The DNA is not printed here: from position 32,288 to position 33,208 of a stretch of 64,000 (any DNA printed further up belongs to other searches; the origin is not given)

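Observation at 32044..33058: Low-GC orphan two-gene cassette inserted inside the aro gene string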

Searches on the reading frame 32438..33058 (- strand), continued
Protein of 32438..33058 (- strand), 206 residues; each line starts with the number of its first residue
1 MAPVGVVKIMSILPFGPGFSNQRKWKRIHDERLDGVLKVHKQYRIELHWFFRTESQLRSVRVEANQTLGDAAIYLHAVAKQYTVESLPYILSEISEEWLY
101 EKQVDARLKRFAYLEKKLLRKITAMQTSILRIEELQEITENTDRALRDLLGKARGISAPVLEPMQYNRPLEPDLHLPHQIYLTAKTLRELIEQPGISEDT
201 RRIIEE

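Call 40: search_protein_families(library=padloc, proteins=[L010:5980-6411:+, L012:5935-6366:+, L013:4235-4948:+, L010:5001-5987:+, L012:5001-5921:+, L013:5001-5960:+, L009:6912-7295:+, L007:8568-8945:+, L007:7829-8539:+, L007:8981-11371:+], max_evalue=1)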
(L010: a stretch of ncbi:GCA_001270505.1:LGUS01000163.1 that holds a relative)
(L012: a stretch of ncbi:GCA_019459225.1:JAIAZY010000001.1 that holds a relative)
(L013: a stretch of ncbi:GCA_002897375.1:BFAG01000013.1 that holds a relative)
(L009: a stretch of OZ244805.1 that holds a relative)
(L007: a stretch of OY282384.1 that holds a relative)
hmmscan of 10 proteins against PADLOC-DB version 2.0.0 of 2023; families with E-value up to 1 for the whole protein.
L010:5980-6411:+ (143 aa): 1 family
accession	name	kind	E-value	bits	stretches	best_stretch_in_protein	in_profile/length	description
PDLC04135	mad3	-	0.031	11.8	1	25-100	160-233/374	mads_3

L012:5935-6366:+ (143 aa): 1 family
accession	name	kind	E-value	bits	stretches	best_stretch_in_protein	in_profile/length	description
PDLC00476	JetB1|JetB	-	0.018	12.1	1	19-73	164-214/284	DUF4194 domain; MukE-like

L013:4235-4948:+ (237 aa): 0 families

L010:5001-5987:+ (328 aa): 2 families
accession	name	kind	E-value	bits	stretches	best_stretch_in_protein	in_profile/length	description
PDLC04407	PDC-M09A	-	4.6e-21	73.6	1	121-270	98-245/282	-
PDLC04406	PDC-M09A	-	1.7e-18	65.2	1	120-258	140-276/330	-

L012:5001-5921:+ (306 aa): 4 families
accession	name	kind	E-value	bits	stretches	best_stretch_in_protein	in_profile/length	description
PDLC04407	PDC-M09A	-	3.9e-35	119.7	1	26-252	10-252/282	-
PDLC04406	PDC-M09A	-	4.3e-32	109.9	1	17-248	52-295/330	-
PDLC03841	LeoBC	-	3.1e-05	21.3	1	23-250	398-567/601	-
PDLC00006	DruC1|DruC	-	0.0064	13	2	193-251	214-272/626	Unknown function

L013:5001-5960:+ (319 aa): 2 families
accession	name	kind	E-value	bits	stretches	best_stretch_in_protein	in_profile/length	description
PDLC04407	PDC-M09A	-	7.1e-28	95.9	1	29-259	3-246/282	-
PDLC04406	PDC-M09A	-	8.3e-24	82.6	1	87-273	114-300/330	-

L009:6912-7295:+ (127 aa): 0 families

L007:8568-8945:+ (125 aa): 1 family
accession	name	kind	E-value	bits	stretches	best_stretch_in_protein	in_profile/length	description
PDLC00356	PtuB1|PtuB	-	0.01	13.4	1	21-74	14-69/196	Unknown function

L007:7829-8539:+ (236 aa): 3 families
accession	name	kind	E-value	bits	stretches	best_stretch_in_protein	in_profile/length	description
PDLC04407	PDC-M09A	-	0.017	12.6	0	109-198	177-264/282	-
PDLC00599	ZorA1|ZorA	-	0.032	10.9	1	123-208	322-403/631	MotA/ExbB/TolQ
PDLC02730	PbeC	-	0.69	6.6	0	131-207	380-456/651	PbeC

L007:8981-11371:+ (796 aa): 3 families
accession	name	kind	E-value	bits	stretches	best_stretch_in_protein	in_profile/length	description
PDLC04407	PDC-M09A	-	4e-31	106.6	1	28-272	4-253/282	-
PDLC04406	PDC-M09A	-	6.1e-27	92.9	1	123-260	142-284/330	-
PDLC03843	LeoC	-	0.0068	14.6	1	215-279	110-168/207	-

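Call 57: search_protein_families(library=pfam, proteins=[L013:4235-4948:+, L009:7298-7951:+, L007:7351-7791:+, L007:7829-8539:+, L010:2564-4909:+, L004:9558-11318:+, L004:11324-12175:+], max_evalue=0.01)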
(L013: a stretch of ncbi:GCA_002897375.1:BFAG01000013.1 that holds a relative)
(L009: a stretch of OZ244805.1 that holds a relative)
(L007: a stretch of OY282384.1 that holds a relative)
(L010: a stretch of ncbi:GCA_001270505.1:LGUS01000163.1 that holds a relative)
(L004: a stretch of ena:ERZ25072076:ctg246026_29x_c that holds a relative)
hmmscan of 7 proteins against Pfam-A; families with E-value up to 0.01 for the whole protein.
L013:4235-4948:+ (237 aa): 0 families

L009:7298-7951:+ (217 aa): 0 families

L007:7351-7791:+ (146 aa): 0 families

L007:7829-8539:+ (236 aa): 1 family
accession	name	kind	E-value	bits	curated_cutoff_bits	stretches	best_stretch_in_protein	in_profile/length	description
PF19979.4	DUF6415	-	0.009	17.2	27.5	0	152-204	12-68/95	Family of unknown function (DUF6415)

L010:2564-4909:+ (781 aa): 1 family
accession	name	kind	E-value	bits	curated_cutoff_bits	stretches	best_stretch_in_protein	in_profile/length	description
PF20066.5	Glyoxalase_8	-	0.0025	18.3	23.7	0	390-424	32-67/143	Glyoxalase superfamily protein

L004:9558-11318:+ (586 aa): 0 families

L004:11324-12175:+ (283 aa): 0 families

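Call 58: search_protein_families(library=padloc, proteins=[L010:2564-4909:+, L010:1270-2562:+, L004:9558-11318:+, L004:11324-12175:+, L004:12182-12475:+, L004:3898-4821:-, L005:4585-4977:+], max_evalue=0.001)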
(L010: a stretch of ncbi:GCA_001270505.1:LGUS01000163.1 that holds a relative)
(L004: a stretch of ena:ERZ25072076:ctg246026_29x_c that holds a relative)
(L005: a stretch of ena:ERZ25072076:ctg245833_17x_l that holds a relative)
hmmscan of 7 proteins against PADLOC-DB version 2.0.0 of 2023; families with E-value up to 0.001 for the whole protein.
L010:2564-4909:+ (781 aa): 0 families

L010:1270-2562:+ (430 aa): 0 families

L004:9558-11318:+ (586 aa): 1 family
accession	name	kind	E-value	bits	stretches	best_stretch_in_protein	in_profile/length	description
PDLC04582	PDC-M33A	-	1.6e-59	200.2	1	4-557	52-593/627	-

L004:11324-12175:+ (283 aa): 1 family
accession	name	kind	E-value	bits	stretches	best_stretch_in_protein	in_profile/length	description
PDLC04583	PDC-M33B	-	3.2e-36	123.2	1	5-279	4-280/289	-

L004:12182-12475:+ (97 aa): 0 families

L004:3898-4821:- (307 aa): 1 family
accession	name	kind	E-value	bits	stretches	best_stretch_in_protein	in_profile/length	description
PDLC02344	AbiD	-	1.4e-53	180.4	1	17-302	6-274/277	AbiD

L005:4585-4977:+ (130 aa): 3 families
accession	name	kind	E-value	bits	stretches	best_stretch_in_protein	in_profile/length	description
PDLC03841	LeoBC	-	0.00031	18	1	12-113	481-583/601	-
PDLC00598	ZorA1|ZorA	-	0.00085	15.8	1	26-111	347-432/663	MotA/ExbB/TolQ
PDLC03863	LmuB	-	0.001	15.9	0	32-121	202-289/610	-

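Call 59: predict_structure(alignment_id=A5)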
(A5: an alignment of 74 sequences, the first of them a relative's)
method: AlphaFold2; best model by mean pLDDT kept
length: 321 residues; sequences in the alignment: 74
mean_pLDDT: 73.8   pTM: 0.69
mean pLDDT of the five models: 73.8, 72.4, 69.6, 68.6, 66.8
residues with pLDDT >= 90: 127; 70-90: 73; 50-70: 44; < 50: 77
segments of 3 or more residues with pLDDT < 50: 1-4, 119-129, 145-203
pLDDT, mean of each block of 10 residues (from residue 1): 47 56 81 91 94 93 93 95 84 84 86 61 43 71 53 43 40 33 39 38 59 85 94 96 97 98 92 63 73 96 93 87 80
secondary structure, 60 per line:
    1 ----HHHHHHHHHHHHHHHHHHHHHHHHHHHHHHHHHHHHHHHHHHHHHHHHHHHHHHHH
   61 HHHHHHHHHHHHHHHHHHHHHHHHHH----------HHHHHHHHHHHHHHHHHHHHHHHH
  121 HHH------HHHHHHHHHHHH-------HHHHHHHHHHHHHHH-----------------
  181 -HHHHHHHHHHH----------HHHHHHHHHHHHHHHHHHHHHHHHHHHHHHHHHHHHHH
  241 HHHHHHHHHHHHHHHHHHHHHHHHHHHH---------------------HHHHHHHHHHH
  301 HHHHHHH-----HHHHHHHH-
elements in order: H5-86 H97-123 H130-141 H149-163 H182-192 H203-268 H290-307 H313-320

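Call 65: fold_search(model_id=the predicted structure, library=pdb)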
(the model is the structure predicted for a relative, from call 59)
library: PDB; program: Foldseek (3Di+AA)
matches with E <= 10: 407; with E <= 0.001: 0
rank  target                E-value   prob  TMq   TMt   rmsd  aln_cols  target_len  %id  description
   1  8iyj_R4               6.2e-02  0.54  0.20  0.18  29.1       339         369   14  Cryo-EM structure of the 48-nm repeat doublet microtubule from mouse sperm (released 2023-07-05)
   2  8iyj_B1               7.4e-02  0.54  0.21  0.19  29.1       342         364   13  Cryo-EM structure of the 48-nm repeat doublet microtubule from mouse sperm (released 2023-07-05)
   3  8otz_BP               9.0e-02  0.38  0.18  0.14  26.6       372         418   12  48-nm repeat of the native axonemal doublet microtubule from bovine sperm (released 2023-11-22)
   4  6h2x                  1.2e-01  0.54  0.19  0.17  53.5       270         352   12  MukB coiled-coil elbow from E. coli (released 2019-03-06)
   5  8i7r_B6               1.3e-01  0.35  0.20  0.18  30.4       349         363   13  In situ structure of axonemal doublet microtubules in mouse sperm with 48-nm repeat (released 2023-10-11)
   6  2ch7_B                1.4e-01  0.51  0.21  0.22  59.9       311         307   11  Crystal structure of the cytoplasmic domain of a bacterial chemoreceptor from Thermotoga maritima (released 2006-04-18)
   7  7n6g_3M               1.4e-01  0.23  0.17  0.15  44.2       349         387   11  C1 of central pair (released 2022-05-18)
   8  7n6g_3V               1.7e-01  0.60  0.28  0.23  37.3       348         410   13  C1 of central pair (released 2022-05-18)
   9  8otz_BQ               1.7e-01  0.23  0.16  0.14  26.7       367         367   11  48-nm repeat of the native axonemal doublet microtubule from bovine sperm (released 2023-11-22)
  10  7ung_B1               1.8e-01  0.23  0.18  0.17  35.2       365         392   13  48-nm repeat of the human respiratory doublet microtubule (released 2022-10-05)
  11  8f7n                  1.9e-01  0.38  0.20  0.18  34.1       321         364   12  Crystal structure of chemoreceptor McpZ ligand sensing domain (released 2023-07-05)
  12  8otz_Cr               2.2e-01  0.33  0.22  0.18  38.6       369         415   13  48-nm repeat of the native axonemal doublet microtubule from bovine sperm (released 2023-11-22)
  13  8iyj_B4               2.2e-01  0.23  0.19  0.16  37.1       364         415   12  Cryo-EM structure of the 48-nm repeat doublet microtubule from mouse sperm (released 2023-07-05)
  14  8iyj_B2               2.3e-01  0.23  0.19  0.16  36.9       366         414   12  Cryo-EM structure of the 48-nm repeat doublet microtubule from mouse sperm (released 2023-07-05)
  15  8otz_Ct               2.4e-01  0.44  0.26  0.23  35.9       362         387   12  48-nm repeat of the native axonemal doublet microtubule from bovine sperm (released 2023-11-22)
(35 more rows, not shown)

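Call 73: search_dna_similar(query=P0118, collection=plasmids, mode=protein, max_evalue=0.001, max_rows=25)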
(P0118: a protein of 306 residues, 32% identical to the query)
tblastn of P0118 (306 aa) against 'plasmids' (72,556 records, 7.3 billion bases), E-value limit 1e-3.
Records with a match: 4; places in all: 4; records where one place covers at least 80% of the query: 0.
Best place of each record, by identity: 60-80% 2; <60% 2.
By first word of the organism name: Vibrio 2; Priestia 2.
By predicted mobility (MOB-suite, as given by PLSDB): non-mobilizable 2; conjugative 1; mobilizable 1.
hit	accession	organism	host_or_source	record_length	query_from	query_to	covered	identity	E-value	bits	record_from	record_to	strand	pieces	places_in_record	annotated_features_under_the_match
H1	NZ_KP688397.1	Vibrio parahaemolyticus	shrimp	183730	4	149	48%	28.7%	3e-5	53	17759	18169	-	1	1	hypothetical protein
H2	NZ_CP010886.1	Vibrio parahaemolyticus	Shrimps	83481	4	149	48%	28.7%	4e-5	52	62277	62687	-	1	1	hypothetical protein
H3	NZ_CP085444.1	Priestia megaterium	single cell,soil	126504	277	306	10%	70.0%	7e-4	49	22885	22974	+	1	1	none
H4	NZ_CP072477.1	Priestia aryabhattai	mixed culture,soil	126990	277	306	10%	70.0%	7e-4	49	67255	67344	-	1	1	none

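Call 74: search_dna_similar(query=P0004, collection=phages, mode=protein, max_evalue=0.001, max_rows=20)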
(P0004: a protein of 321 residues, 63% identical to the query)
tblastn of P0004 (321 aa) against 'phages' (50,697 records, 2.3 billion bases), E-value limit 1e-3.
No match.

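Call 75: get_annotated_region(hit=H1, flank=5000)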
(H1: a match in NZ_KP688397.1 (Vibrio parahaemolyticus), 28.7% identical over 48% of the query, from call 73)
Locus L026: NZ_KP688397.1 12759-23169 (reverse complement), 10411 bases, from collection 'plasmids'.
description: Vibrio parahaemolyticus strain V36 plasmid pVPH1, complete sequence
organism: Vibrio parahaemolyticus (NCBI taxid 670)
taxonomy: Bacteria; Pseudomonadota; Gammaproteobacteria; Vibrionales; Vibrionaceae; Vibrio; Vibrio parahaemolyticus
host: -; source: shrimp; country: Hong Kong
typing (MOB-suite, as given by PLSDB): conjugative; replicon rep_cluster_1134; relaxase MOBH; mating-pair formation MPF_F
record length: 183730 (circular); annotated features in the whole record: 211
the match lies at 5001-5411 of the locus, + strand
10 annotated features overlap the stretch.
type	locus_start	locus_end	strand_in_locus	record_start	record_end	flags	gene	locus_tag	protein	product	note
CDS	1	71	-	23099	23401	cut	-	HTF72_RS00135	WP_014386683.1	hypothetical protein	-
CDS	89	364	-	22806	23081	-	-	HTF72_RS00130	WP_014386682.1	hypothetical protein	-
CDS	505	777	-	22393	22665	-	-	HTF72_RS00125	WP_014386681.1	helix-turn-helix domain-containing protein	-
CDS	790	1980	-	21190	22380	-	-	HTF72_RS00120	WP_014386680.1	KorB domain-containing protein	-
CDS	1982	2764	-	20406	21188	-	-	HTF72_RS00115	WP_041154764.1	ParA family protein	-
CDS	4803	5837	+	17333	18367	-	-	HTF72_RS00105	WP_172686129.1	hypothetical protein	-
CDS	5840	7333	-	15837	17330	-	-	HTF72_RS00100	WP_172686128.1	UvrD-helicase domain-containing protein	-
CDS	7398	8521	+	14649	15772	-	-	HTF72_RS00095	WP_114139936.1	IS3-like element ISVpa4 family transposase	GO:0006313 - DNA transposition [Evidence IEA]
CDS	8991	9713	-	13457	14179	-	-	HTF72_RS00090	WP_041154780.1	NYN domain-containing protein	-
CDS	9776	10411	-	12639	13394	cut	-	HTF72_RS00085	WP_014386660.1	hypothetical protein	-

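Call 77: find_related_loci(query=A5, collection=viral_contigs, flank=5000)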
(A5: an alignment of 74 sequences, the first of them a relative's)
Query A5 (321 aa) in viral_contigs; peptide patterns used: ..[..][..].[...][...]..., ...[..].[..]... (x = any residue, [..] = any of these).
122 stretches matched a pattern; 5 encode a relative of the query (tblastn E <= 1e-3); 5 distinct loci.
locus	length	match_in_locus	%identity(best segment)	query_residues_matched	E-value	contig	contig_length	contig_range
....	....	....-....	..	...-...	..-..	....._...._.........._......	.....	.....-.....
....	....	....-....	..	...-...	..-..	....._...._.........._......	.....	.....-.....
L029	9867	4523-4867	32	117-243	1e-7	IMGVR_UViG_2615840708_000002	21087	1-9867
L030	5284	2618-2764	50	117-168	2e-6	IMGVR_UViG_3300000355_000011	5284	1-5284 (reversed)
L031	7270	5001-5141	52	118-167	3e-6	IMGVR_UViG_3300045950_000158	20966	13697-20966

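Call 79: find_encoding_contigs(protein=P0058, flank=6000, max_places=2)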
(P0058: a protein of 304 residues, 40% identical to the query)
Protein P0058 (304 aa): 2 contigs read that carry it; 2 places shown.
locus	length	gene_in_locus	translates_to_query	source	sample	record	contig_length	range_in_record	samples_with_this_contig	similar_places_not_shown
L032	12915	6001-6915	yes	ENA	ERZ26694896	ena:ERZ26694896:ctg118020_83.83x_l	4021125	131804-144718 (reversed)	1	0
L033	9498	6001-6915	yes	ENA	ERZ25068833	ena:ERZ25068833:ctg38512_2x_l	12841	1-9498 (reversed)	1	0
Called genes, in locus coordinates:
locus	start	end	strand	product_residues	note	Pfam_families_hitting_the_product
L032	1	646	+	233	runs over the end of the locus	-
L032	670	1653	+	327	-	PF01656:CbiA (faint), PF13500:AAA_26 (faint), PF07085:DRTGG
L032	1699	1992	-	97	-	PF03992:ABM (weak)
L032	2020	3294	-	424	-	PF06965:Na_H_antiport_1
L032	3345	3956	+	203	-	-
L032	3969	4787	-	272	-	PF23023:Anti-Pycsar_Apyc1, PF00753:Lactamase_B (weak), PF12706:Lactamase_B_2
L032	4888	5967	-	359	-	PF00389:2-Hacid_dh, PF02826:2-Hacid_dh_C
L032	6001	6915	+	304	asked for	-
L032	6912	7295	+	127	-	-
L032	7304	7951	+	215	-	-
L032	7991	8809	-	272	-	PF00248:Aldo_ket_red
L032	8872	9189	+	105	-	-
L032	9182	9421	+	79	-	-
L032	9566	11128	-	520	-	PF07690:MFS_1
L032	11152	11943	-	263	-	-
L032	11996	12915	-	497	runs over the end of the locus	PF26549:Tricorn_N (faint), PF26550:Tricorn_2nd (faint), PF07676:PD40 (faint), PF25460:Beta-prop_Aladin (faint), PF25174:Beta-prop_THOC3 (faint)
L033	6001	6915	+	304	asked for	-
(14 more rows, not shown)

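Call 80: find_encoding_contigs(protein=P0066, flank=6000, max_places=2)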
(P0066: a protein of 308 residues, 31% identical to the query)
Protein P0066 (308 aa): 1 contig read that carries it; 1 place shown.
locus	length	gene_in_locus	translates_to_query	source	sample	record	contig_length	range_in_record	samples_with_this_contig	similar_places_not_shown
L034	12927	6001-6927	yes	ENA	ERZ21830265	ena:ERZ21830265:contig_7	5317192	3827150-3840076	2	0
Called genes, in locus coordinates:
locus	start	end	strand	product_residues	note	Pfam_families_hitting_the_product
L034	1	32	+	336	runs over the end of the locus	PF01032:FecCD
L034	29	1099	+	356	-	PF00005:ABC_tran, PF13304:AAA_21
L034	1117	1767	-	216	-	PF00485:PRK, PF13238:AAA_18 (weak), PF13671:AAA_33 (faint)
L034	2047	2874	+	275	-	PF05552:MS_channel_1st_1, PF00924:MS_channel_2nd (weak)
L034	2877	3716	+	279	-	PF00571:CBS (faint), PF03448:MgtE_N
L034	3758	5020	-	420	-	PF00924:MS_channel_2nd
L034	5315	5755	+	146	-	-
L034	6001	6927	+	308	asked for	-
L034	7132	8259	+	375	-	PF02463:SMC_N (faint), PF13175:AAA_15, PF13476:AAA_23 (weak), PF13304:AAA_21, PF13175:AAA_15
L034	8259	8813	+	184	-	PF11536:DUF3226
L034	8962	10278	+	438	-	PF03448:MgtE_N, PF00571:CBS (weak), PF01769:MgtE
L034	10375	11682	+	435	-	PF00696:AA_kinase, PF13840:ACT_7 (weak), PF01842:ACT (weak), PF22468:ACT_9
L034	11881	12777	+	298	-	PF00701:DHDPS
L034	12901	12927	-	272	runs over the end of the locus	PF00795:CN_hydrolase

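Call 81: find_encoding_contigs(protein=P0071, flank=6000, max_places=3)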
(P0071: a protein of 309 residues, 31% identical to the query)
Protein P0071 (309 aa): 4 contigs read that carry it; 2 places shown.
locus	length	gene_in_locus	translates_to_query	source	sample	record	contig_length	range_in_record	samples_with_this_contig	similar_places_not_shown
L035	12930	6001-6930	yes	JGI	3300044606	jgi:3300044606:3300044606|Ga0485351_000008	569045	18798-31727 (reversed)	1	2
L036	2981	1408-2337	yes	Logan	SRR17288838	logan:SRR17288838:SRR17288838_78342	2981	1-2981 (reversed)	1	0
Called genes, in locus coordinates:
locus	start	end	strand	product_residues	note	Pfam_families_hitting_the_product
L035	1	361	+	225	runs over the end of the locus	PF00072:Response_reg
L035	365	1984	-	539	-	PF04185:Phosphoesterase, PF18962:Por_Secre_tail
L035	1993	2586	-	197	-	PF00657:Lipase_GDSL (faint), PF13472:Lipase_GDSL_2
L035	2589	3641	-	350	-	PF21088:MS_channel_1st, PF00924:MS_channel_2nd, PF21082:MS_channel_3rd (weak)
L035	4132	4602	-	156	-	PF14534:DUF4440 (weak)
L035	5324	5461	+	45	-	-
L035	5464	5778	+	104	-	PF06803:DUF1232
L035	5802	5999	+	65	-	-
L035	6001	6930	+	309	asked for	-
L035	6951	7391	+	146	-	-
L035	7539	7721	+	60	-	-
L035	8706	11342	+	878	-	PF13620:CarboxypepD_reg, PF13715:CarbopepD_reg_2, PF07715:Plug, PF00593:TonB_dep_Rec_b-barrel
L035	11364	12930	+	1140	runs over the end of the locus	-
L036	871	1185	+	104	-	PF06803:DUF1232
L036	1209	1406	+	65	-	-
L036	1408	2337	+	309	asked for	-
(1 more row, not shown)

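Call 89: search_solved_structures(query=A5, max_evalue=10)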
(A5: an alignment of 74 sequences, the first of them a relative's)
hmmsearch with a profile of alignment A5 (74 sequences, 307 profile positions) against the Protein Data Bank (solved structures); distinct sequences matched with E-value up to 10: 165 (the best 60 are shown).
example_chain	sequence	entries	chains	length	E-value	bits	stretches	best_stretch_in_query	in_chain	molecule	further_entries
5ejb_B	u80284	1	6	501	0.0014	21.6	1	181-260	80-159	Fusion glycoprotein F0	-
7ki6_A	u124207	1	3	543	0.0052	19.7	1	181-260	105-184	Fusion glycoprotein F0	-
4qkv_A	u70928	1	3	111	0.0078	19.1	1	28-111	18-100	Polymerase I and transcript release factor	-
9egn_A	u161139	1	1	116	0.0084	19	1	28-111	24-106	Caveolae-associated protein 1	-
8dmj_A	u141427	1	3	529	0.009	18.9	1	175-239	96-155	Fusion glycoprotein F0,Fusion glycoprotein F1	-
6tys_A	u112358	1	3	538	0.012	18.5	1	182-260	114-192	Fusion glycoprotein F0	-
9lng_B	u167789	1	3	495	0.018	17.9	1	181-260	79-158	Fusion glycoprotein F0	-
7ki4_A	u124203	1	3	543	0.018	17.9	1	181-260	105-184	Fusion glycoprotein F0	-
9sf4_Aa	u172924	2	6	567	0.019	17.9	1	182-259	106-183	Fusion glycoprotein F0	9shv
8rvn_F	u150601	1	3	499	0.021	17.7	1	181-260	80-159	Fusion glycoprotein F0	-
6t3f_F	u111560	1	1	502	0.021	17.7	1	181-260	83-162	Fusion glycoprotein F0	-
9eg6_A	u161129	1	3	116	0.022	17.7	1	28-111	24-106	Caveolae-associated protein 1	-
5evm_A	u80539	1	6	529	0.023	17.6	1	181-260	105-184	Fusion glycoprotein F0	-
8w3q_F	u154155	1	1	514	0.029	17.3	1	174-250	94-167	prefusion-stabilized hMPV F protein UFCM1-P2-iSS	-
8do4_A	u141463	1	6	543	0.031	17.2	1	182-259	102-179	Fusion glycoprotein F0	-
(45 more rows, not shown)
